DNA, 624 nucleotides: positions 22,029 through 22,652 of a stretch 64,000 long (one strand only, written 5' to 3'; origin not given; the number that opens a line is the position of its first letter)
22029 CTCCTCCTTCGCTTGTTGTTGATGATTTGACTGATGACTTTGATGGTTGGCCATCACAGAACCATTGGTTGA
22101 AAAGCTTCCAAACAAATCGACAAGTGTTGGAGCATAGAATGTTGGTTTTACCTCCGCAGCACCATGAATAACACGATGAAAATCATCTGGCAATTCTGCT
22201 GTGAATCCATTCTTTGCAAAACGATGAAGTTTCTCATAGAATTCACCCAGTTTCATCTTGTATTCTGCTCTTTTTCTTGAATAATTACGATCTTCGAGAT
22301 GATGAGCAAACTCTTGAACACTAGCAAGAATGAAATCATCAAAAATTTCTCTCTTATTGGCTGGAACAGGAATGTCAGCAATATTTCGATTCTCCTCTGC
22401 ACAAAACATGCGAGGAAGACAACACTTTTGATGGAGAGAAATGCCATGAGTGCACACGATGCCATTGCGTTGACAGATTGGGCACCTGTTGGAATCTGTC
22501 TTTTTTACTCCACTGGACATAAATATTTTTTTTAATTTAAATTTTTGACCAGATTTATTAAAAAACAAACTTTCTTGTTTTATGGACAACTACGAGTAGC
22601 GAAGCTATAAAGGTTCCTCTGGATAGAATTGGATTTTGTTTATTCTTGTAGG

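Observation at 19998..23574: Tandem array of three paralogous genes encoding an apparently undescribed C-x2-C-x6-7-C-x-H / 'AEEN-box' protein family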

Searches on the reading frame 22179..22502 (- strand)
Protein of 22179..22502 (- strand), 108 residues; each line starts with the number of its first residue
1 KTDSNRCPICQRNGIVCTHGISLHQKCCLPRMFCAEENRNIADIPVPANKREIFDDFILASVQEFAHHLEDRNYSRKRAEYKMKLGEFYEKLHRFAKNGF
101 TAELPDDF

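Call 36: search_solved_structures(query=A7, max_evalue=10, show_alignments=3)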
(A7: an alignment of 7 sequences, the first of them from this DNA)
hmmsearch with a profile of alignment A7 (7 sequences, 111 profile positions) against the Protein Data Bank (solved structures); distinct sequences matched with E-value up to 10: 6.
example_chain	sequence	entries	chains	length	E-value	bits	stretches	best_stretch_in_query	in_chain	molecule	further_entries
1l8d_A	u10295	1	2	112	0.36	14.4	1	4-33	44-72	DNA double-strand break repair rad50 ATPase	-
6zff_A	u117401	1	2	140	0.49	13.9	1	4-33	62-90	DNA double-strand break repair Rad50 ATPase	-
1b89_A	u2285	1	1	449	0.59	13.7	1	21-79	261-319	PROTEIN (CLATHRIN HEAVY CHAIN)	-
4wo7_A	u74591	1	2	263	1.1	12.7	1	31-106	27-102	Foldase protein PrsA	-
9r1o_A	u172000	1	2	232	2.7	11.6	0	50-104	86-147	sc-apCC-6-DPH-NR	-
8vvi_F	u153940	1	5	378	4.2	10.9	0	30-102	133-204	MotA/TolQ/ExbB proton channel domain-containing protein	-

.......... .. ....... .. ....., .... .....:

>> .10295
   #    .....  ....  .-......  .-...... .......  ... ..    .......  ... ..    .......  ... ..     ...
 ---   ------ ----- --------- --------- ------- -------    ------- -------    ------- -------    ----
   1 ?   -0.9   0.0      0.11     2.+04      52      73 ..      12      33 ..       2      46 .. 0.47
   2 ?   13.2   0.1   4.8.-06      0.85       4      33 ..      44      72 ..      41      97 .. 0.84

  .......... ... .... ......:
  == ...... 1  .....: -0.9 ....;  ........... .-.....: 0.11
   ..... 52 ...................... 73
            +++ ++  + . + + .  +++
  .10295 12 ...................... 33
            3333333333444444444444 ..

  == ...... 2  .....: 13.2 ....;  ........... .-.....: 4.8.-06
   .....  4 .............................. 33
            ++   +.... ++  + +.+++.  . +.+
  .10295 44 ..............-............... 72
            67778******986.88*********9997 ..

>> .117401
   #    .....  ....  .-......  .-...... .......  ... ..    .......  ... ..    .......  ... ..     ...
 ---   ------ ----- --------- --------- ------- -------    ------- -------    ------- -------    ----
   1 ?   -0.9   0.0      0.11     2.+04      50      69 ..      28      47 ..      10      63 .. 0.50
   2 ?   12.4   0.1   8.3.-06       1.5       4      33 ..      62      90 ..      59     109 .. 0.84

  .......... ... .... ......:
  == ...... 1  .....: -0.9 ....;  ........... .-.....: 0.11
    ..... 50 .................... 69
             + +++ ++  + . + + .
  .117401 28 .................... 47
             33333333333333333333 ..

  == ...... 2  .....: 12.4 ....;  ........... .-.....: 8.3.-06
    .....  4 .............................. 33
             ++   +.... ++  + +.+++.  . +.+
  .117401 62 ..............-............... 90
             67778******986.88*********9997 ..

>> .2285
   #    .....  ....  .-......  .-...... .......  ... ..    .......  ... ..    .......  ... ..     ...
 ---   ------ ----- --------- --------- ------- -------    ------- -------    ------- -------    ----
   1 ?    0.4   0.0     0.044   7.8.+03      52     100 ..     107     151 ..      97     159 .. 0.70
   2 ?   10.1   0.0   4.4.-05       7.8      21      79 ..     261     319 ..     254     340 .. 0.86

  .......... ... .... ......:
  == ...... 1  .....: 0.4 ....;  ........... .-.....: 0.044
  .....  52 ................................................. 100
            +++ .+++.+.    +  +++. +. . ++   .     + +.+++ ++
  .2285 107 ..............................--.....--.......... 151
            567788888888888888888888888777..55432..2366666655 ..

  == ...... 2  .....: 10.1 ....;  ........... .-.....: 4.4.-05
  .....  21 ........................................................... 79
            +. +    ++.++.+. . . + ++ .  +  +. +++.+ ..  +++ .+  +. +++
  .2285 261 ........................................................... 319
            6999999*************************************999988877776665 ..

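Call 42: predict_structure(alignment_id=A7)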
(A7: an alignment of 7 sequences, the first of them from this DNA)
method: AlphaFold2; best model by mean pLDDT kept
length: 108 residues; sequences in the alignment: 7
mean_pLDDT: 88.7   pTM: 0.80
mean pLDDT of the five models: 88.7, 88.3, 88.3, 88.2, 86.7
residues with pLDDT >= 90: 81; 70-90: 19; 50-70: 3; < 50: 5
segments of 3 or more residues with pLDDT < 50: 104-108
pLDDT, mean of each block of 10 residues (from residue 1): 89 94 91 94 92 93 92 90 94 90 50
secondary structure, 60 per line:
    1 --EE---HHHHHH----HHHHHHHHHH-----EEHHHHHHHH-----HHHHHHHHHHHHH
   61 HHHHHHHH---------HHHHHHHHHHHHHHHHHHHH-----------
elements in order: H8-13 H18-27 H35-42 H48-68 H78-97

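Call 47: fold_search(model_id=the predicted structure, library=pdb)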
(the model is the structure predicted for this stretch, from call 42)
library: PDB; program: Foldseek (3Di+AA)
matches with E <= 10: 12; with E <= 0.001: 0
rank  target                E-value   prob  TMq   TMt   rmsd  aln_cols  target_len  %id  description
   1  4wic_A                3.1e+00  0.11  0.27  0.10  10.9        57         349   23  Immediate-early 1 protein (IE1) of rhesus macaque cytomegalovirus (released 2015-07-15)
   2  4wid_B                3.3e+00  0.10  0.27  0.10  12.6        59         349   22  Crystal structure of the immediate-early 1 protein (IE1) at 2.31 angstrom (tetragonal form after crystal dehydration) (released 2014-10-29)
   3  4wic_D                6.9e+00  0.06  0.27  0.10  10.2        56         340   23  Immediate-early 1 protein (IE1) of rhesus macaque cytomegalovirus (released 2015-07-15)
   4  2q13                  6.9e+00  0.02  0.21  0.08  21.6        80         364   14  Crystal structure of BAR-PH domain of APPL1 (released 2007-08-14)
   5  6fmh_E                8.3e+00  0.02  0.22  0.16  10.2        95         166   16  Crystal structure of the membrane attack complex assembly inhibitor BGA71 from Lyme disease agent Borreliella bavarien (released 2018-08-08)
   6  6bz3_A                8.8e+00  0.04  0.27  0.24  11.7        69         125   14  Complex structure of FAK FAT domain and DCC P3 motif (released 2018-04-04)
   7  2z0o                  8.8e+00  0.02  0.22  0.08  21.6        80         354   14  Crystal structure of APPL1-BAR-PH domain (released 2008-05-13)
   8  6gv5                  8.8e+00  0.01  0.18  0.16   9.1        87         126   16  Characterization of extracellular matrix binding protein- (Embp)-mediated Staphylococcus epidermidis adherence to fibron (released 2019-07-03)
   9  9dnc_A                9.4e+00  0.07  0.35  0.22   5.2        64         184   16  Apo crystal structure of RamR variant D2.1 (released 2026-04-08)
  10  4wic_B                9.4e+00  0.05  0.27  0.10  14.7        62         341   19  Immediate-early 1 protein (IE1) of rhesus macaque cytomegalovirus (released 2015-07-15)
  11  3gm1_B                9.4e+00  0.02  0.24  0.20  12.2        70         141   11  Crystal Structure of the Focal Adhesion Targeting (FAT) Domain of Pyk2 in Complex with Paxillin LD4 Motif-Derived Pept (released 2009-05-05)
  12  5c5b_C                9.4e+00  0.01  0.21  0.08  21.6        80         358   14  Crystal Structure of Human APPL BAR-PH Heterodimer (released 2016-06-22)
